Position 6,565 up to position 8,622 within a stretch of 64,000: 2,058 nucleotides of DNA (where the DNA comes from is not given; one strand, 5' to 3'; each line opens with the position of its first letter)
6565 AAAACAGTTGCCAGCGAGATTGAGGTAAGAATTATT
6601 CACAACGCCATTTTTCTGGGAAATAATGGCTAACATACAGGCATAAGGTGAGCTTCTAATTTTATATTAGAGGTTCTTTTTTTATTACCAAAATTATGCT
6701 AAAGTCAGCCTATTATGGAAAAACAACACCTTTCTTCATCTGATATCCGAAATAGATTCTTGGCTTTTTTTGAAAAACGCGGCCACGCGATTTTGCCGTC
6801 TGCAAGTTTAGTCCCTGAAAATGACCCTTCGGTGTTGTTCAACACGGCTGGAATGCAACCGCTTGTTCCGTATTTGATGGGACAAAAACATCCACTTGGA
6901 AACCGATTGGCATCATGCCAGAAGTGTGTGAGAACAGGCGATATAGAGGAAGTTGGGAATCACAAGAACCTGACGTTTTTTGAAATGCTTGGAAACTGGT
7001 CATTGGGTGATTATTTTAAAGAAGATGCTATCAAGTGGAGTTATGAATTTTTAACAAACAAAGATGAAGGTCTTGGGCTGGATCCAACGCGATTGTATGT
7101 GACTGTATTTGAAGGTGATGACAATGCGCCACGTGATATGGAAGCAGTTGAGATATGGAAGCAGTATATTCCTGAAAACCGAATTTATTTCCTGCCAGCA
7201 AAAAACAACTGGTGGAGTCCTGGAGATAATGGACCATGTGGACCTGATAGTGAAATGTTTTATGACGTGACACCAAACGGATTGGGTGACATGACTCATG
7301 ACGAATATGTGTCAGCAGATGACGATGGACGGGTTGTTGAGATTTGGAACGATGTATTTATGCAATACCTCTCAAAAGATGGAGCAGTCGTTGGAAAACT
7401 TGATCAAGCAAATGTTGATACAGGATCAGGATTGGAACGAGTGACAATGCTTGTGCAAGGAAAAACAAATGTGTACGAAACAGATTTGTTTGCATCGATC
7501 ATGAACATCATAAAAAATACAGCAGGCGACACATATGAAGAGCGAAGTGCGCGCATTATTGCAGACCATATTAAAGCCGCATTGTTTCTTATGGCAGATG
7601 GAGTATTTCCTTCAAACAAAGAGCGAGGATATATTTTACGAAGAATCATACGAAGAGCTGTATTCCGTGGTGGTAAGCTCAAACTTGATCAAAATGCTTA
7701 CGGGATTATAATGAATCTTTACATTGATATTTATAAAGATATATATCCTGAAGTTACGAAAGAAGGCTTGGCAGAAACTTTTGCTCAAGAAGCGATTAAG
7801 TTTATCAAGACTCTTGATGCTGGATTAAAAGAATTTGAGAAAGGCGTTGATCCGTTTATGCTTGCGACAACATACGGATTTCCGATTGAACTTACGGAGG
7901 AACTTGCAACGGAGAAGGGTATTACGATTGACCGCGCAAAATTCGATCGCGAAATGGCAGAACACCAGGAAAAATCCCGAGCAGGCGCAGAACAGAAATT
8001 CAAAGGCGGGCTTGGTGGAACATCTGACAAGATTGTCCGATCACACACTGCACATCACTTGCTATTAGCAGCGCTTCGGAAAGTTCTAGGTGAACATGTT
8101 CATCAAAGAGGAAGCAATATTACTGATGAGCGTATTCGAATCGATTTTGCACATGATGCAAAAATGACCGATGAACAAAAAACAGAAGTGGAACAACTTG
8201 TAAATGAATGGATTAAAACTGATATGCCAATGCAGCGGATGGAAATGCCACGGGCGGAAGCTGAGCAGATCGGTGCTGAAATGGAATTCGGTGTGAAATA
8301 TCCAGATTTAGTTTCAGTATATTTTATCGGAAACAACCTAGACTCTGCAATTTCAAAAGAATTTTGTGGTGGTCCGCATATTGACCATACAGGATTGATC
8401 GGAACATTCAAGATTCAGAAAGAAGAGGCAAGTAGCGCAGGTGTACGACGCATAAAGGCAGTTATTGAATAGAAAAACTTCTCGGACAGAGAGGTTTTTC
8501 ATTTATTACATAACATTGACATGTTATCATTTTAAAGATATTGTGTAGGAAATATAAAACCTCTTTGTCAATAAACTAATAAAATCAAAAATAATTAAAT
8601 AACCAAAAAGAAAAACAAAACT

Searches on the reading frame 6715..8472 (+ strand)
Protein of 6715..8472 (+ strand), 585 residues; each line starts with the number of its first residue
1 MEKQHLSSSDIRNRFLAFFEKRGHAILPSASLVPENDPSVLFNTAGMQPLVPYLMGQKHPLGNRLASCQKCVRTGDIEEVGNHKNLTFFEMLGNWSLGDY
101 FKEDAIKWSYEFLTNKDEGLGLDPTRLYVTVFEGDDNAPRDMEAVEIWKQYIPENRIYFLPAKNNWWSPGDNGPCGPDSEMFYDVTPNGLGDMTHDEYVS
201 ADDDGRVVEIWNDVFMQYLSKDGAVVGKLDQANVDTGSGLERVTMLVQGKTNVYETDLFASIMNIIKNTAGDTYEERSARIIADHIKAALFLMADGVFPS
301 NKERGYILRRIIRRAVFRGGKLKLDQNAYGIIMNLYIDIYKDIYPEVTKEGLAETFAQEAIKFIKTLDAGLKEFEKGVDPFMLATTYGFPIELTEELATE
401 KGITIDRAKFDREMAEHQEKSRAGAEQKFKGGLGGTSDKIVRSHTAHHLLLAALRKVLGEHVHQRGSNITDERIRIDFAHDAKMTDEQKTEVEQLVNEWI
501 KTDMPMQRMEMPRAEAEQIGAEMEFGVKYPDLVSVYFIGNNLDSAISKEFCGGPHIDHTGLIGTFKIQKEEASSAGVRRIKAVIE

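Call 78: search_protein_families(library=ncbifam, proteins=[window:6715-8472:+], max_evalue=1e-10)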
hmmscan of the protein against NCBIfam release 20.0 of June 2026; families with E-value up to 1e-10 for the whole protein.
window:6715-8472:+ (585 aa): 4 families
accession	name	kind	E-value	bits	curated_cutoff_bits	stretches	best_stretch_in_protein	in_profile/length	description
NF002436.0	PRK01584.1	equivalog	7.1e-208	691.9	529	1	8-585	3-593/595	alanine--tRNA ligase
TIGR00344.1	alaS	equivalog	2.2e-171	572.1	457.05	2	10-427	1-432/847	alanine--tRNA ligase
TIGR03683.1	A-tRNA_syn_arch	equivalog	1.6e-57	195.4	744.7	2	439-581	592-731/902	alanine--tRNA ligase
NF040865.1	a_tRNA_ed_AlaXM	equivalog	3.3e-18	66.3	300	1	439-583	93-232/234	alanyl-tRNA editing protein AlaXM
